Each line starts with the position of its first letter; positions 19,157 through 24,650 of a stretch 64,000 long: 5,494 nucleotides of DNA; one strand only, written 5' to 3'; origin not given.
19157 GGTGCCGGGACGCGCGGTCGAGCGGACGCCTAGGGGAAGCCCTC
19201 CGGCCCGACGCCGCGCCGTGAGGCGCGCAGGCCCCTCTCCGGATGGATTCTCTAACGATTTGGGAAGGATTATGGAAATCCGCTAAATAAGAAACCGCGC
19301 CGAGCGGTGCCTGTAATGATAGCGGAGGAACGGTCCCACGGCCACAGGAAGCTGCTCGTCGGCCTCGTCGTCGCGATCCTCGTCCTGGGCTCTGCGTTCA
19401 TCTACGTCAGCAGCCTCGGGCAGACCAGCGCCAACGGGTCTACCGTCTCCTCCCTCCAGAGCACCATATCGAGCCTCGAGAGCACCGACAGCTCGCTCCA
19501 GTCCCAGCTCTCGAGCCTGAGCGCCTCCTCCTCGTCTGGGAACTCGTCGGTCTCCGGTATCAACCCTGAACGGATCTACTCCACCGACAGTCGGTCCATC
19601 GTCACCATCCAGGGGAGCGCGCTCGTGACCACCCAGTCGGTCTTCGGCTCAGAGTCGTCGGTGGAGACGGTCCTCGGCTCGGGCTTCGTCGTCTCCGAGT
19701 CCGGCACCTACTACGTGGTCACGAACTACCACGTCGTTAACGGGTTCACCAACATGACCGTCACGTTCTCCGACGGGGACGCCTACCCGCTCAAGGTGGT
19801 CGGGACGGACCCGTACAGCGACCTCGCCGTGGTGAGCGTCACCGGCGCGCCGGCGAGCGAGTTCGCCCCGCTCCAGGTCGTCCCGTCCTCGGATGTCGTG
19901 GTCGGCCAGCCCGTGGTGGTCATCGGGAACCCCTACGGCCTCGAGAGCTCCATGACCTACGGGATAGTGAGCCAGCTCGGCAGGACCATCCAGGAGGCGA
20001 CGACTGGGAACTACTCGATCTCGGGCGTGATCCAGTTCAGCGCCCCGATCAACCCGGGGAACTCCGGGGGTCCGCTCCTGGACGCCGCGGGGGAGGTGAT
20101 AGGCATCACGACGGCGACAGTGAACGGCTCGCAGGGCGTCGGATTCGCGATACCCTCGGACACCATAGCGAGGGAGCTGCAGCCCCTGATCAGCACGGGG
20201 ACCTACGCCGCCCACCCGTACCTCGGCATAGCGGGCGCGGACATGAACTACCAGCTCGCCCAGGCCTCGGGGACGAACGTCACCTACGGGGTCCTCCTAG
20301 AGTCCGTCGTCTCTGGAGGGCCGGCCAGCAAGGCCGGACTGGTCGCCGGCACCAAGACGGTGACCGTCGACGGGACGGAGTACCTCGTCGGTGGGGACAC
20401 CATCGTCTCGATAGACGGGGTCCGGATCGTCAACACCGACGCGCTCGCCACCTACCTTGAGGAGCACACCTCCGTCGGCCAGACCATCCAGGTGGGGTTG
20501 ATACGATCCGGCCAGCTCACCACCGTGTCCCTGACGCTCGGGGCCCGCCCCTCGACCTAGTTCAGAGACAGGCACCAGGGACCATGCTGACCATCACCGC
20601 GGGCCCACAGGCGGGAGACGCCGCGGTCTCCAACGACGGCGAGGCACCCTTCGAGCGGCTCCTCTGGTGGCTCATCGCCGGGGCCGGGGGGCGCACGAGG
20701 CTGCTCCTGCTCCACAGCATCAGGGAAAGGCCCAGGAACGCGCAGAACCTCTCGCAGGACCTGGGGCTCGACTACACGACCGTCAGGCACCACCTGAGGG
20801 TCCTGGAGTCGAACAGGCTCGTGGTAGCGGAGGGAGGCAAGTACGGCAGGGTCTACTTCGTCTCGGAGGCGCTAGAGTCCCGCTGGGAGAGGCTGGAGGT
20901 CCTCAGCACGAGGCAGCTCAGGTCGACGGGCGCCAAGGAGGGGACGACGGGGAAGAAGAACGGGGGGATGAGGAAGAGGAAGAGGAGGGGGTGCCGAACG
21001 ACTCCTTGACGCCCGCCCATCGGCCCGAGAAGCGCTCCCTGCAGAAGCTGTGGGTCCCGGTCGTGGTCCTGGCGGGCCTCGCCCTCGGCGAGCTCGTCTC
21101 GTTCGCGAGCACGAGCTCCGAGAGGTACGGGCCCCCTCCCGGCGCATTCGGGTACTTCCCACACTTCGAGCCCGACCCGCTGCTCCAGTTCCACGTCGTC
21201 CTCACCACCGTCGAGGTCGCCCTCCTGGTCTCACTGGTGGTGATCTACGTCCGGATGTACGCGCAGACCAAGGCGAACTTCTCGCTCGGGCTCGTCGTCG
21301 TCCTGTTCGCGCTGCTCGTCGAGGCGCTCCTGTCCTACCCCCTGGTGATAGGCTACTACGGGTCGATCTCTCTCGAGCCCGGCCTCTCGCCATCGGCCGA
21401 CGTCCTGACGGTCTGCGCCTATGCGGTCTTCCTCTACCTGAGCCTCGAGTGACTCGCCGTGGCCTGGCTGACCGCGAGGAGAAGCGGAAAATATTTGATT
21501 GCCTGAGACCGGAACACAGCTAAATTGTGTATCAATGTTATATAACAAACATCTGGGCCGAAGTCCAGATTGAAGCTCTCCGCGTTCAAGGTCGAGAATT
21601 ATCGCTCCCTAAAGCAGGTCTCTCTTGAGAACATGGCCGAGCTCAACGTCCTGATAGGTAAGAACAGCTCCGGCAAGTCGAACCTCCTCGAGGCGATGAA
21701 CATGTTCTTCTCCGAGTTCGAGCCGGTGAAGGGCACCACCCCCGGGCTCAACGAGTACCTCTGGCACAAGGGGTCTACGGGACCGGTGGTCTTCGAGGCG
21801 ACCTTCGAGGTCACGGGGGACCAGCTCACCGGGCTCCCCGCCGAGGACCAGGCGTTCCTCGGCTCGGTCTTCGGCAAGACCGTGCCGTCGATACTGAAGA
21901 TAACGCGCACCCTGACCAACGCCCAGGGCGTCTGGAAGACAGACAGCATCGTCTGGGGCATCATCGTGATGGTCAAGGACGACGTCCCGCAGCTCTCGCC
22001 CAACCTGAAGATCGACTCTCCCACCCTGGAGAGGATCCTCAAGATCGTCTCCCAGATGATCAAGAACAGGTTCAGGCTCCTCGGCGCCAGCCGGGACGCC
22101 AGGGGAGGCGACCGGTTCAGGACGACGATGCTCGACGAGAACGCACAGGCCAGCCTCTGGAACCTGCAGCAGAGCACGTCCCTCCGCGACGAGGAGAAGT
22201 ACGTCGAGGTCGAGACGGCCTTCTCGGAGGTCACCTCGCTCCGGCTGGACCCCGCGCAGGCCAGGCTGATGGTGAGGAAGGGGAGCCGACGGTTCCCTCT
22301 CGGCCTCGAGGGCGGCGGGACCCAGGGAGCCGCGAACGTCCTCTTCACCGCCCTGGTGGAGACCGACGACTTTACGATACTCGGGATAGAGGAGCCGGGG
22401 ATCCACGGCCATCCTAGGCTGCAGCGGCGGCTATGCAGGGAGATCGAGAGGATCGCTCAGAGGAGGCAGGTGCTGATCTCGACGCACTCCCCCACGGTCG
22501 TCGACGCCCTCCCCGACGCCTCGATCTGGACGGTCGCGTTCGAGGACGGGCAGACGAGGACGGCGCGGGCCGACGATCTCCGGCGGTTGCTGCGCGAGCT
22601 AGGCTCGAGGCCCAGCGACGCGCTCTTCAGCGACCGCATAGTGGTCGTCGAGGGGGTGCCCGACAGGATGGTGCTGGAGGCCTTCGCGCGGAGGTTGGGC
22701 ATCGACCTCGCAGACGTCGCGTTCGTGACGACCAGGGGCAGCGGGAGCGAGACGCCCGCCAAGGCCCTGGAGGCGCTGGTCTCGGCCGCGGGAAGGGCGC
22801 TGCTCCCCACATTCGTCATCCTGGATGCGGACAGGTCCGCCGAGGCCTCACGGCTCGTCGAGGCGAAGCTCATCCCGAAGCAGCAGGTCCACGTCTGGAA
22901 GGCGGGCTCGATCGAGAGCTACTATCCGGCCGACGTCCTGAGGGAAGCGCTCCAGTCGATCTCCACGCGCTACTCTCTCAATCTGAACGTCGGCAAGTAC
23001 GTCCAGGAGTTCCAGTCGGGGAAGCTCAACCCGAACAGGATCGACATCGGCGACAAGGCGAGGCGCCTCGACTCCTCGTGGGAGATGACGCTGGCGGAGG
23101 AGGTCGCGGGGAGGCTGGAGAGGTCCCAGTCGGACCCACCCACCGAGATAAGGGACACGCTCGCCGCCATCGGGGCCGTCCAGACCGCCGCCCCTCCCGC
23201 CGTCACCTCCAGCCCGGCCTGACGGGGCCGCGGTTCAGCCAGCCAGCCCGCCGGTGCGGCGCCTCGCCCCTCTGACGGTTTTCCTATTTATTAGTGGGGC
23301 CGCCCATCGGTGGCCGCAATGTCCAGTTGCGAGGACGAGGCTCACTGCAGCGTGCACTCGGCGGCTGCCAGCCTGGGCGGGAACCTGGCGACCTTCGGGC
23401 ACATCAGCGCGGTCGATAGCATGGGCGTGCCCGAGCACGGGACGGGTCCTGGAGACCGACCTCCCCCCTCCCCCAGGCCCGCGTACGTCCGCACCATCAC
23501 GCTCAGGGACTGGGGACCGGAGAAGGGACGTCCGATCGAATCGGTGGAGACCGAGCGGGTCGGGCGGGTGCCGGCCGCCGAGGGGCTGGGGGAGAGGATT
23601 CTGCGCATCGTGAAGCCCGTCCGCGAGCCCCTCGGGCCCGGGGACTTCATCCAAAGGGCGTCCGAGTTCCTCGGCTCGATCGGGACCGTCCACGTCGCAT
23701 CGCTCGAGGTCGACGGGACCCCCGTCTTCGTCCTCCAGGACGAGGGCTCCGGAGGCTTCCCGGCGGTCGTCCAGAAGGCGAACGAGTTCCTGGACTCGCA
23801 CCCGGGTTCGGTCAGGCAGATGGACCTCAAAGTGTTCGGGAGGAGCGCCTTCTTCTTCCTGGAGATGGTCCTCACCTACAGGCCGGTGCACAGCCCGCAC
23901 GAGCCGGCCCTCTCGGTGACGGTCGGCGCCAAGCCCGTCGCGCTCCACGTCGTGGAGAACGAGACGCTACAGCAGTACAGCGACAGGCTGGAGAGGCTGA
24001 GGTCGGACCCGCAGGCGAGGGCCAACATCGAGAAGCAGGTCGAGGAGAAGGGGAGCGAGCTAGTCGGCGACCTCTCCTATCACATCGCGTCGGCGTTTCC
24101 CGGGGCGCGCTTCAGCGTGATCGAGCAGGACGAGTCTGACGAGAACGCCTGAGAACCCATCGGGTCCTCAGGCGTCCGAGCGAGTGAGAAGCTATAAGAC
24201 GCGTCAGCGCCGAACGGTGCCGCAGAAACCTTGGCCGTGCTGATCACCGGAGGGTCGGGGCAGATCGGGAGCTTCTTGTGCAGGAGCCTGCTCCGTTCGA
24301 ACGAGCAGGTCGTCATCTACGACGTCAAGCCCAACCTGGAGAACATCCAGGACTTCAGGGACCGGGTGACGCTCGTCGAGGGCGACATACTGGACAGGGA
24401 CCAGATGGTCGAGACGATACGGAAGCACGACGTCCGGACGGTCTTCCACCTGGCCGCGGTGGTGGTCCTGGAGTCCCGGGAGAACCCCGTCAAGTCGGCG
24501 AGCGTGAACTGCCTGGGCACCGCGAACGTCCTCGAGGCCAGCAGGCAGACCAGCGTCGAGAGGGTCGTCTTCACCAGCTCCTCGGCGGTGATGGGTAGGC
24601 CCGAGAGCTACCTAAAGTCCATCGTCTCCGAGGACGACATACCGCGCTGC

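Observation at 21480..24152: Candidate defence module: AT-rich island, OLD-family ABC-ATPase/TOPRIM nuclease, and an unknown 280-aa partner gene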

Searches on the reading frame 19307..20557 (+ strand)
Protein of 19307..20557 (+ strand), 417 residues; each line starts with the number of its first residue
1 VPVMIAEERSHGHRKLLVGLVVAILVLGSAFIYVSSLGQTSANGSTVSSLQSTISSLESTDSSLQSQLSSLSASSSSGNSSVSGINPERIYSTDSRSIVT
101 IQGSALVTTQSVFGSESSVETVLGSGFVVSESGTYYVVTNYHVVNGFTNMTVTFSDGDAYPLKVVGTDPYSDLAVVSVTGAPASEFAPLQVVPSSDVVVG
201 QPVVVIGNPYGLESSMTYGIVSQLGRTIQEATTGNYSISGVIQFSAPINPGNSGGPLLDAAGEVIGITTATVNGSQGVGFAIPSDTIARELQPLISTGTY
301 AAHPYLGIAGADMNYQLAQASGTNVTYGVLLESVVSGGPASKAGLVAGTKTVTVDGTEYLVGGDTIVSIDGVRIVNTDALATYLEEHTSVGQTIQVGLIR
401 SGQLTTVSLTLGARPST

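Call 19: search_protein_families(library=pfam, proteins=[window:19307-20557:+], max_evalue=0.01)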
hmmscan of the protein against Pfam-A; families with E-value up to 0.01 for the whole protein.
window:19307-20557:+ (417 aa): 5 families
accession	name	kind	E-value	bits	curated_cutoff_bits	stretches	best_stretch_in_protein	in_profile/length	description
PF13365.12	Trypsin_2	-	8e-34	117.9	27.6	1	124-267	1-144/144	Trypsin-like peptidase domain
PF00089.32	Trypsin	-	1.7e-13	51.4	20.6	1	121-287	24-216/220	Trypsin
PF13180.12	PDZ_2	-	8.9e-10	39.2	27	1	324-411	9-80/80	PDZ domain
PF17820.7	PDZ_6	-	1.1e-05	25.5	27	0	363-387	19-43/54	PDZ domain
PF00595.29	PDZ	-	0.0031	18.3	23.2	0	326-357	24-55/81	PDZ domain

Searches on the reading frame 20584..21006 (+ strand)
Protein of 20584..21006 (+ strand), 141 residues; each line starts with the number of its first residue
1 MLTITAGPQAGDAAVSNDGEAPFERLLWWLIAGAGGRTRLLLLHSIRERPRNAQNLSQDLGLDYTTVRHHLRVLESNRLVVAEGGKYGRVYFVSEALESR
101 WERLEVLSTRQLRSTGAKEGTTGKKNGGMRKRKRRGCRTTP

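Call 19: search_protein_families(library=pfam, proteins=[window:20584-21006:+], max_evalue=0.01)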
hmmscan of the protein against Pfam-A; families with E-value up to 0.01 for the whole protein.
window:20584-21006:+ (141 aa): 4 families
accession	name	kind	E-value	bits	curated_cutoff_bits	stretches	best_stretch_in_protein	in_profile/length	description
PF01022.26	HTH_5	-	5.1e-08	33.1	22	1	38-80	3-45/47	Bacterial regulatory protein, arsR family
PF12840.13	HTH_20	-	0.00015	22.1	27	1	38-80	5-48/51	Helix-turn-helix domain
PF25213.1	HVO_A0261_N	-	0.0004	20.7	35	1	37-88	11-62/86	HVO_A0261 N-terminal domain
PF09339.16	HTH_IclR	-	0.0073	16.5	22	0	42-81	8-49/52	IclR helix-turn-helix domain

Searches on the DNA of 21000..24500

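Call 83: search_rna_families(source=window, start=21000, end=24500, threshold=evalue, max_evalue=1)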
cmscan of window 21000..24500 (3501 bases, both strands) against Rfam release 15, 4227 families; matches with E-value up to 1: 0.
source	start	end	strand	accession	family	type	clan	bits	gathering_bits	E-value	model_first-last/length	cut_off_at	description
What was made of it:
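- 21453..21569 (+): Intergenic promoter region of the OLD gene (the 'AT-rich stretch'). The TATA box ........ is at 21538-21545, with 24 nt between it and the TTG start, so the mRNA is leaderless or has a very short leader. No Rfam match (call 83).
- On Class 3 OLD / retron: No Rfam hit in 21000-24500 (call 83).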
